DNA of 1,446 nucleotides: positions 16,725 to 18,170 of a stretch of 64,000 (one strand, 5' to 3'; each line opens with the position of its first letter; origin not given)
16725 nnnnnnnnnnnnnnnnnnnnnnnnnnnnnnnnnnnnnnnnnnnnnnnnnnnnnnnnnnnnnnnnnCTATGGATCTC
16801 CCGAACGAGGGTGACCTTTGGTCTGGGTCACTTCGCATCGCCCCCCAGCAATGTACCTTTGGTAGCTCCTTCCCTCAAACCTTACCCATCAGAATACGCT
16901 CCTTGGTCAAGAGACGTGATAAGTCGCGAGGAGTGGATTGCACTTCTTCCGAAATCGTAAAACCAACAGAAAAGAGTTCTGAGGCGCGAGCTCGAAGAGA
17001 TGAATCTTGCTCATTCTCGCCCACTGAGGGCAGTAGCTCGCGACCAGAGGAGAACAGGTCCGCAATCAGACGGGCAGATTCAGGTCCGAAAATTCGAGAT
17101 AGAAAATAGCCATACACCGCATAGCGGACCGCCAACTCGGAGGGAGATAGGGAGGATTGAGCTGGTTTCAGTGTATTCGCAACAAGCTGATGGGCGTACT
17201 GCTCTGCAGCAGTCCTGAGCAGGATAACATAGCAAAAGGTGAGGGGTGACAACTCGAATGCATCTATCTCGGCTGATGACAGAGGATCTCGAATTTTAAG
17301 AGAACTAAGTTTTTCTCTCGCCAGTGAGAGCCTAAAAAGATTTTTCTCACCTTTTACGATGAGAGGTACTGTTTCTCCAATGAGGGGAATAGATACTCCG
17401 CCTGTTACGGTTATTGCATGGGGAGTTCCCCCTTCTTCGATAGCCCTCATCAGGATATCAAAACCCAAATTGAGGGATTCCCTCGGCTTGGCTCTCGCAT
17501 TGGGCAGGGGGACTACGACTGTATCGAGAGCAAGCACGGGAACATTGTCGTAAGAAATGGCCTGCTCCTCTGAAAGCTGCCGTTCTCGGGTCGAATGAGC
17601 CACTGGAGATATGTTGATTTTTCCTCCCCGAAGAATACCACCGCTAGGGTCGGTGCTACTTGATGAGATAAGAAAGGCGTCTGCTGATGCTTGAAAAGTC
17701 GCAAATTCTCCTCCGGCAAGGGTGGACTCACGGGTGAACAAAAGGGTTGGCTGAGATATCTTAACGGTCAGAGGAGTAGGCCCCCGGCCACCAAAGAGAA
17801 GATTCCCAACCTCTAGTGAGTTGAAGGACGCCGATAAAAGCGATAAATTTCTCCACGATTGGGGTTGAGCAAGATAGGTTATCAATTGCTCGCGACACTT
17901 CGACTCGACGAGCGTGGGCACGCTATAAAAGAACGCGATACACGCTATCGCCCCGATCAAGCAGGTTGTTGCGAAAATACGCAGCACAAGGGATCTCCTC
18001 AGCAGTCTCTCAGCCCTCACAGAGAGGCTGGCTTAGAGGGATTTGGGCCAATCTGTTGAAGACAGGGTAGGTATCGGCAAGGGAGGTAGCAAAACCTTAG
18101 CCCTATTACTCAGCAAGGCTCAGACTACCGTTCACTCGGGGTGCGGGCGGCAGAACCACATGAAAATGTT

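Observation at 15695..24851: Unusual MoxR neighbourhood: DUF58, transglutaminase, TPR protein and MoxR, followed by an unknown membrane protein and a tail-anchored Ser/Thr kinase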

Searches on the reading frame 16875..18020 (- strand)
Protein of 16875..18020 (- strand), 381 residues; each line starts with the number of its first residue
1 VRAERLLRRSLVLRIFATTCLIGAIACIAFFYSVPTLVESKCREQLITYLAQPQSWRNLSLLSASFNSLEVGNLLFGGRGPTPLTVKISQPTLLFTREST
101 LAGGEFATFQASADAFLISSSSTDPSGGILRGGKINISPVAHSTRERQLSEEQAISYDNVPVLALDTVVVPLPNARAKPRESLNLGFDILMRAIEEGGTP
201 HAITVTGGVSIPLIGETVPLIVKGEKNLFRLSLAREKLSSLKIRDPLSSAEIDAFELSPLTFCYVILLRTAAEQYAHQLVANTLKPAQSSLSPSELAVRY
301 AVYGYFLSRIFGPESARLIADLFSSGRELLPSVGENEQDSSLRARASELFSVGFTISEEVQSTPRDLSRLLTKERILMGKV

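Call 4: search_protein_families(library=pfam, proteins=[window:16875-18020:-], max_evalue=0.01)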
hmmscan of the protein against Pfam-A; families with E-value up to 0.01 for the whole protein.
window:16875-18020:- (381 aa): 0 families

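Call 5: search_protein_families(library=ncbifam, proteins=[window:16875-18020:-], max_evalue=0.01)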
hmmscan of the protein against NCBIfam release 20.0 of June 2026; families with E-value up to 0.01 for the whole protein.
window:16875-18020:- (381 aa): 0 families

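Call 6: find_encoding_contigs(protein=window:16875-18020:-, flank=10000, max_places=6)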
Protein window:16875-18020:- (381 aa): no gene with exactly this product is on record in the collection.
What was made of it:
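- Tried and rejected: An exact-sequence look-up of the 381-aa ORF found nothing, because gene callers use a later start (call 6).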

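Call 7: search_protein_families(library=pfam, proteins=[window:16875-18020:-], max_evalue=10)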
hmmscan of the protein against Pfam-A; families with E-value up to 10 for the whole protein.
window:16875-18020:- (381 aa): 0 families
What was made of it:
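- Checked: It matches no Pfam family even at E 10 (call 7).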

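Call 11: find_homologous_proteins(query=window:16875-18020:-, max_evalue=0.001)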
Query window:16875-18020:- (381 aa): 2 proteins with E <= 0.001 among 8000 candidates.
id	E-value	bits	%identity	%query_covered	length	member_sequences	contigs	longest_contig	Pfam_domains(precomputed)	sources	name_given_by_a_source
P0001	1.9e-230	782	99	97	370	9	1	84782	-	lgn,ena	-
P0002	2.3e-199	680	86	97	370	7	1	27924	-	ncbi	-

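Call 13: find_encoding_contigs(protein=P0002, flank=10000, max_places=4)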
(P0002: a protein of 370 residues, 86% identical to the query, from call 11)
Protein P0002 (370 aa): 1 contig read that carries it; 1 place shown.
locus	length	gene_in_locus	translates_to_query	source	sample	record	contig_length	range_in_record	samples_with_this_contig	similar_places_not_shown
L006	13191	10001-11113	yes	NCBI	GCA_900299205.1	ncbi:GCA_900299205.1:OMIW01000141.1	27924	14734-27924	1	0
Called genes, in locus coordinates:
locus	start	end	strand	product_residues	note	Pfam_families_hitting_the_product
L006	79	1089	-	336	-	PF01066:CDP-OH_P_transf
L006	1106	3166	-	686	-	-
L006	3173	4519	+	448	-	-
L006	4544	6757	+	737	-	PF01841:Transglut_core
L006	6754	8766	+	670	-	PF07719:TPR_2 (faint), PF13432:TPR_16 (faint), PF00515:TPR_1 (faint), PF13181:TPR_8 (faint), PF13424:TPR_12 (faint)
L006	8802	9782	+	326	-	PF07726:AAA_3, PF07728:AAA_5, PF17863:AAA_lid_2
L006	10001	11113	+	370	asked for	-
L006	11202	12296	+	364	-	PF00069:Pkinase, PF07714:PK_Tyr_Ser-Thr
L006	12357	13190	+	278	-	?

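Call 23: search_protein_representatives(protein=window:16875-18020:-)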
Query: 381 residues. Proteins with E-value up to 0.001 (for the whole library): 7; up to 1e-10: 5; up to 1e-30: 4. The best 7 are listed.
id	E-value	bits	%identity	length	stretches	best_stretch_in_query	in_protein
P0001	6.0e-231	781.8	99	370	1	13-381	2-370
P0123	2.1e-64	234.1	36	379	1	16-375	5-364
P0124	4.4e-60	219.9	35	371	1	16-377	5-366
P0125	1.2e-49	185.6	32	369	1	14-373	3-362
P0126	9.0e-25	103.8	35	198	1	185-372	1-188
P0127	5.8e-08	48.5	34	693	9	139-202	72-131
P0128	1.0e-06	44.5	29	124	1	265-374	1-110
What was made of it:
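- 16875..18020 (-): Lineage-restricted unknown protein (381 aa at most, probably 370 aa from the GTG at 17987): one N-terminal TM helix, a beta-rich domain and a C-terminal helical bundle. Not part of the conserved module; paired with the kinase. Only 2 clusters among 5.8e9 proteins and 7 representatives among 1.84e9 (calls 11, 23).
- The 381-aa protein is a near-orphan (calls 11, 23).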

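Call 44: predict_structure(alignment_id=A2)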
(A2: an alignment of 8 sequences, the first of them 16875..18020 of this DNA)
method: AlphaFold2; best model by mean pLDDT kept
length: 381 residues; sequences in the alignment: 8
mean_pLDDT: 75.8   pTM: 0.76
mean pLDDT of the five models: 75.8, 74.5, 71.1, 70.0, 70.0
residues with pLDDT >= 90: 93; 70-90: 172; 50-70: 67; < 50: 49
segments of 3 or more residues with pLDDT < 50: 18-39, 47-55, 76-79, 100-104, 379-381
pLDDT, mean of each block of 10 residues (from residue 1): 56 52 44 47 50 55 75 52 72 73 65 82 65 90 89 90 92 70 75 78 90 92 83 92 89 90 93 90 61 79 93 87 84 74 83 89 86 58 36
secondary structure, 60 per line:
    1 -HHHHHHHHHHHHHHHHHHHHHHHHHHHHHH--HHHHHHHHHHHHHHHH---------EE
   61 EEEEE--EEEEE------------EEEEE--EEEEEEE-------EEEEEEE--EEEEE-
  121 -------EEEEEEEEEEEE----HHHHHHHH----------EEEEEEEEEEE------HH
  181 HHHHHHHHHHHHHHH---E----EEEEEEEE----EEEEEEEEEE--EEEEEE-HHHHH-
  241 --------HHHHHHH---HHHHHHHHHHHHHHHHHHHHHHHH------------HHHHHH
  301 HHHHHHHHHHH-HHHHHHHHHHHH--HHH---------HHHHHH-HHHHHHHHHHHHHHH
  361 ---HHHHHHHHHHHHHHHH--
elements in order: H2-31 H34-49 E59-65 E68-72 E85-89 E92-98 E106-112 E115-119 E128-139 H144-151 E162-172 H179-195 E204-211 E216-225 E228-233 H235-239 H249-255 H259-282 H295-311 H313-324 H339-344 H346-360 H364-379
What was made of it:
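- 16875..18020 (-): AF2 pLDDT 75.8, pTM 0.76 (call 44).
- Tried and rejected: A cryptic vWA in the 381-aa protein is rejected (call 44).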

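Call 62: find_encoding_contigs(protein=P0123, flank=8000, max_places=2)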
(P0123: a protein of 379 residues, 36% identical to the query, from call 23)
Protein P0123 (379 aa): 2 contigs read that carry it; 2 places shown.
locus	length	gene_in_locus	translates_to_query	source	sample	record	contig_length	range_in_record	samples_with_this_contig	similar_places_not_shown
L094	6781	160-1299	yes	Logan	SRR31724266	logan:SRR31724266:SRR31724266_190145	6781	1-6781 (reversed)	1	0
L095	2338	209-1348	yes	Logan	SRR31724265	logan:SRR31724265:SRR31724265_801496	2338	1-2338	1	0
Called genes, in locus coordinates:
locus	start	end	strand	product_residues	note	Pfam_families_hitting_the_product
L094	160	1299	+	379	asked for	-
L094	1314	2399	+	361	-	PF03109:ABC1 (faint), PF00069:Pkinase, PF07714:PK_Tyr_Ser-Thr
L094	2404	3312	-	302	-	PF01509:TruB_N, PF16198:TruB_C_2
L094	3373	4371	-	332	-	PF01368:DHH, PF02272:DHHA1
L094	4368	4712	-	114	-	PF02033:RBFA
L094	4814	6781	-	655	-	?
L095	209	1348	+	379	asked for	-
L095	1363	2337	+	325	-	?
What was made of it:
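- The 381-aa/kinase pair stays adjacent when the downstream context changes (L094, call 62).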

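Call 63: find_encoding_contigs(protein=P0125, flank=8000, max_places=2)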
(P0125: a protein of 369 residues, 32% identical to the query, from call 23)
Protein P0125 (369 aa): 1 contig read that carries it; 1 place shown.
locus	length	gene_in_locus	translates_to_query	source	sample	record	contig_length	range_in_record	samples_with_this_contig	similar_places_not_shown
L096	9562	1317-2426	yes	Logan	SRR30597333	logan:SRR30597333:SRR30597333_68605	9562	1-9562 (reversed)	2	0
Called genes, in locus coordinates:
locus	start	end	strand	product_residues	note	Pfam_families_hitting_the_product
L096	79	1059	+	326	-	PF07726:AAA_3, PF07728:AAA_5, PF17863:AAA_lid_2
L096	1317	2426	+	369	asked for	-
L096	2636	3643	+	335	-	PF00069:Pkinase, PF07714:PK_Tyr_Ser-Thr, PF03109:ABC1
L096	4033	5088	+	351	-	PF05958:tRNA_U5-meth_tr, PF01189:Methyltr_RsmB-F, PF03602:Cons_hypoth95 (faint), PF05175:MTS (weak), PF09445:Methyltransf_15 (weak), PF13649:Methyltransf_25, PF13847:Methyltransf_31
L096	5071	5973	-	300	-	PF17827:PrmC_N, PF01170:UPF0020 (weak), PF05175:MTS, PF06325:PrmA (weak), PF13847:Methyltransf_31, PF13649:Methyltransf_25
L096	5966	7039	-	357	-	PF03462:PCRF, PF00472:RF-1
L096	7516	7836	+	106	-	PF00166:Cpn10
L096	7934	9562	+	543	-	?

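Call 78: fold_search(model_id=the predicted structure, library=pdb)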
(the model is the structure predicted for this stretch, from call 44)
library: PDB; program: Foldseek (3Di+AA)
matches with E <= 10: 340; with E <= 0.001: 0
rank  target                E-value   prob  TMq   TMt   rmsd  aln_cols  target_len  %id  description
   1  6baq_C                9.6e-02  0.47  0.14  0.25  10.9       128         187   12  Mus musculus BPIFA1 (released 2018-05-09)
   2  6baq_H                1.3e-01  0.23  0.11  0.20  12.8       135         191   10  Mus musculus BPIFA1 (released 2018-05-09)
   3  9vla_A                1.3e-01  0.08  0.12  0.09  18.2       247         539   12  Crystal structure of PNGase Bb in complex with MUXF glycopeptide (released 2026-02-18)
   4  7q3e_A                1.4e-01  0.04  0.12  0.09  20.8       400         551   10  Structure of the mouse CPLANE-RSG1 complex (released 2022-04-06)
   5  5yje_C                1.7e-01  0.03  0.10  0.11  21.0       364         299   11  Crystal structure of HIRA(644-1017) (released 2018-06-20)
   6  4kgo_A                2.7e-01  0.28  0.13  0.25  12.2       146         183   10  Crystal Structure of double Leucine to Methionine mutant human splunc1 lacking the secretion signal sequence (released 2013-09-25)
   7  5h55                  3.8e-01  0.11  0.12  0.19  15.6       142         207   10  Mdm12 from K. lactis (released 2017-11-08)
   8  5i7k_B                4.0e-01  0.21  0.12  0.20   9.4       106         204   13  Crystal Structure of Human SPLUNC1 Dolphin Mutant D1 (G58A, S61A, G62E, G63D, G66D, I67T) (released 2016-05-18)
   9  5i7j_A                4.0e-01  0.15  0.13  0.22  10.8       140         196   12  Crystal Structure of Human SPLUNC1 Disulfide Mutant M3 (I76C, V214C) (released 2016-05-18)
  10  9pgg_Bf               4.3e-01  0.01  0.09  0.07  34.6       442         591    8  Cryo-EM structure of bacteriophage P22 gp1-gp5-gp4 complex at 2.76 angstrom (released 2026-02-04)
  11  5i7l_B                4.8e-01  0.12  0.13  0.22  14.1       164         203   12  Crystal Structure of SPLUNC1 Disulfide Mutant M2 (A48C, V253C) (released 2016-05-18)
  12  4l4i                  4.8e-01  0.02  0.12  0.11  22.1       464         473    7  Crystal structure of mouse Ryanodine Receptor isoform 2 (RyR2) 1-547 disease mutant R420Q (released 2013-07-24)
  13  2xi9_B                5.1e-01  0.02  0.11  0.13  17.6       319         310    9  Pilus-presented adhesin, Spy0125 (Cpa), P1 form (released 2010-08-04)
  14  9clb_F                5.7e-01  0.12  0.10  0.25  15.0       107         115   19  Crystal structure of Bak bound to the inhibitory aBAK (released 2025-07-16)
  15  6zqi_A                6.0e-01  0.03  0.15  0.12  30.4       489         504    8  Cryo-EM structure of Spondweni virus prME (released 2021-01-20)
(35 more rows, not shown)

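Call 94: search_protein_families(library=padloc, proteins=[window:16875-18020:-], max_evalue=0.001)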
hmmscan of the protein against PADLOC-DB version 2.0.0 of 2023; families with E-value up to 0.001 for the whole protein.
window:16875-18020:- (381 aa): 0 families
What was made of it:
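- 16875..18020 (-): No Pfam, NCBIfam or PADLOC match (calls 4, 5, 7, 94).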

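Call 95: search_solved_structures(query=A2, max_evalue=1)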
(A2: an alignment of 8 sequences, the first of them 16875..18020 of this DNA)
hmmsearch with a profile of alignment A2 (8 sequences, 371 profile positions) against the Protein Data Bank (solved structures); distinct sequences matched with E-value up to 1: 1.
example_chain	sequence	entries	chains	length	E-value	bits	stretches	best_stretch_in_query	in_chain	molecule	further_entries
2eth_A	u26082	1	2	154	0.91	11.3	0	273-326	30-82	transcriptional regulator, putative, Mar family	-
